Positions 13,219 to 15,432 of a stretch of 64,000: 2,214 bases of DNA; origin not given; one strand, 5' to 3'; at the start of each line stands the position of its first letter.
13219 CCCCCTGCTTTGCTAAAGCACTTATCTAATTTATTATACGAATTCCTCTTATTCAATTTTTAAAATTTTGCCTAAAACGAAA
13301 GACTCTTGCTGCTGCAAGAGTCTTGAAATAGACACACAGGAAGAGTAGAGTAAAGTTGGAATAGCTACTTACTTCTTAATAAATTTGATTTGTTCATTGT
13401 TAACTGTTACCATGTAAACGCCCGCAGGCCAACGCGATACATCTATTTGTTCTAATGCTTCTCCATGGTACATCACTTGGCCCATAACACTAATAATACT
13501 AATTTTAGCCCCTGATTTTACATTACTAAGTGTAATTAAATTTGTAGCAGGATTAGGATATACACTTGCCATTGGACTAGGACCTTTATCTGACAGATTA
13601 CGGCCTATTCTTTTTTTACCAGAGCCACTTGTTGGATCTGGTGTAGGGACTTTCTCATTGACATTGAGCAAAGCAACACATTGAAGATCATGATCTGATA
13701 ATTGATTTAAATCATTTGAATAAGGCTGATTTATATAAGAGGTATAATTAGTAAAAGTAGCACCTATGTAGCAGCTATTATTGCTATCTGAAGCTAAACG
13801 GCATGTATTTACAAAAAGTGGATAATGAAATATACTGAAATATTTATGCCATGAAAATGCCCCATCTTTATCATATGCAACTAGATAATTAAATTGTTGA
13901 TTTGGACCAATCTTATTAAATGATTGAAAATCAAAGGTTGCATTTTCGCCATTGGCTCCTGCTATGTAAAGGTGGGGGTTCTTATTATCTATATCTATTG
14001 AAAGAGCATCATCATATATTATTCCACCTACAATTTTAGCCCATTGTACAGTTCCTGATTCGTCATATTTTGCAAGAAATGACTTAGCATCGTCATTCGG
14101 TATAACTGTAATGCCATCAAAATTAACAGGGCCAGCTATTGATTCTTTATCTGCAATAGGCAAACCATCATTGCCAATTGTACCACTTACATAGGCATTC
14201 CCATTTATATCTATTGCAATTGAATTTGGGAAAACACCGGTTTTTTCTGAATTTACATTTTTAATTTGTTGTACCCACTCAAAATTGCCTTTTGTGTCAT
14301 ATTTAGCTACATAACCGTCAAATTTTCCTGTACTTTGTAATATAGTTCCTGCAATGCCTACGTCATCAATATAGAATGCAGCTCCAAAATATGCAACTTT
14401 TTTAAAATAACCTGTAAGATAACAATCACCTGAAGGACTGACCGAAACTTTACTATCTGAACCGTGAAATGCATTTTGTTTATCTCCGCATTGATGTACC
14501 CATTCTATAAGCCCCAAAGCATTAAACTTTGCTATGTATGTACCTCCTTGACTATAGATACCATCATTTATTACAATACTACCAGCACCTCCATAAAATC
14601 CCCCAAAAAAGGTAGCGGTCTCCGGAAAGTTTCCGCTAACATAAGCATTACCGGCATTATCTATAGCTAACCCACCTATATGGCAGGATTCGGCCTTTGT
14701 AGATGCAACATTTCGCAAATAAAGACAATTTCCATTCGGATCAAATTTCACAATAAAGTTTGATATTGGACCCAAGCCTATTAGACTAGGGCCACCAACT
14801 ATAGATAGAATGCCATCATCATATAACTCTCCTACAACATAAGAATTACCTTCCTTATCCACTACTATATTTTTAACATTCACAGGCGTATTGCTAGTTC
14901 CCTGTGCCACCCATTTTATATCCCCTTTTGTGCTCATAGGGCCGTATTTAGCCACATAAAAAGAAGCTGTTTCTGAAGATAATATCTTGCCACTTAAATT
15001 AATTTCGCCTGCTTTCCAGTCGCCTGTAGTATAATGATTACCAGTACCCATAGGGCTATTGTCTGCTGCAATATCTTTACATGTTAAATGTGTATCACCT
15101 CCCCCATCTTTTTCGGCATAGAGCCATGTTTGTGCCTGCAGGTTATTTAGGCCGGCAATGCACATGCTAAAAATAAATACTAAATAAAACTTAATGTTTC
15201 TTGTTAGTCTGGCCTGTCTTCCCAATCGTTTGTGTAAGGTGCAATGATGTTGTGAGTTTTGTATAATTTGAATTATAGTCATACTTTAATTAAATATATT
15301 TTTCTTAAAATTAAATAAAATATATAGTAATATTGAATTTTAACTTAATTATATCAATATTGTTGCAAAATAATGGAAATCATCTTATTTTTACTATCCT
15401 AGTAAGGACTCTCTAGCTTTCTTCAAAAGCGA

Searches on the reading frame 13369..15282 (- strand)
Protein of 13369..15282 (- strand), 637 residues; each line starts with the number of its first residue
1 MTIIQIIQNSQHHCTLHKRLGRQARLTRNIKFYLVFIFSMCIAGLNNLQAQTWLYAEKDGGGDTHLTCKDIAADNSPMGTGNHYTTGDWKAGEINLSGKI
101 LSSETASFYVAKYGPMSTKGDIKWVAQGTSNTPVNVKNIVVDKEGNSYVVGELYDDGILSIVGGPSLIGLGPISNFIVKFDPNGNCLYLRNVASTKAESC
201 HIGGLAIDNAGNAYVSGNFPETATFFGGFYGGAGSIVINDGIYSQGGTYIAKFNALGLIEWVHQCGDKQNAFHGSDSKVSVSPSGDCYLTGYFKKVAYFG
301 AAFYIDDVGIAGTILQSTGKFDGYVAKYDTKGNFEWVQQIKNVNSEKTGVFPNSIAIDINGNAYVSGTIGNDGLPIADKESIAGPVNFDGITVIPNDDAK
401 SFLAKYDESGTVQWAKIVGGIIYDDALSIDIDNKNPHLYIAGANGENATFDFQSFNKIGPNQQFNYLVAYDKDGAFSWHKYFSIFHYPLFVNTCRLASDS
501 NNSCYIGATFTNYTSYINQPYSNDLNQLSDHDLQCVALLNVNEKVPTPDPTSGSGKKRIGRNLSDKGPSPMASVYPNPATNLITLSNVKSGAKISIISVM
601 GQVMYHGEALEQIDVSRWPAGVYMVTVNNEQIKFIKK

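Call 63: search_protein_families(library=pfam, proteins=[window:13369-15282:-], max_evalue=0.00001)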
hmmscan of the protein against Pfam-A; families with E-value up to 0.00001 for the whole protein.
window:13369-15282:- (637 aa): 2 families
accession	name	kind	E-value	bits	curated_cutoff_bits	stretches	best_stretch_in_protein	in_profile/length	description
PF06739.17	SBBP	-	1.8e-12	47.4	20.5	1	349-374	12-37/38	Beta-propeller repeat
PF18962.6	Por_Secre_tail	-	1.3e-11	45.1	27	1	574-637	1-72/75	Secretion system C-terminal sorting domain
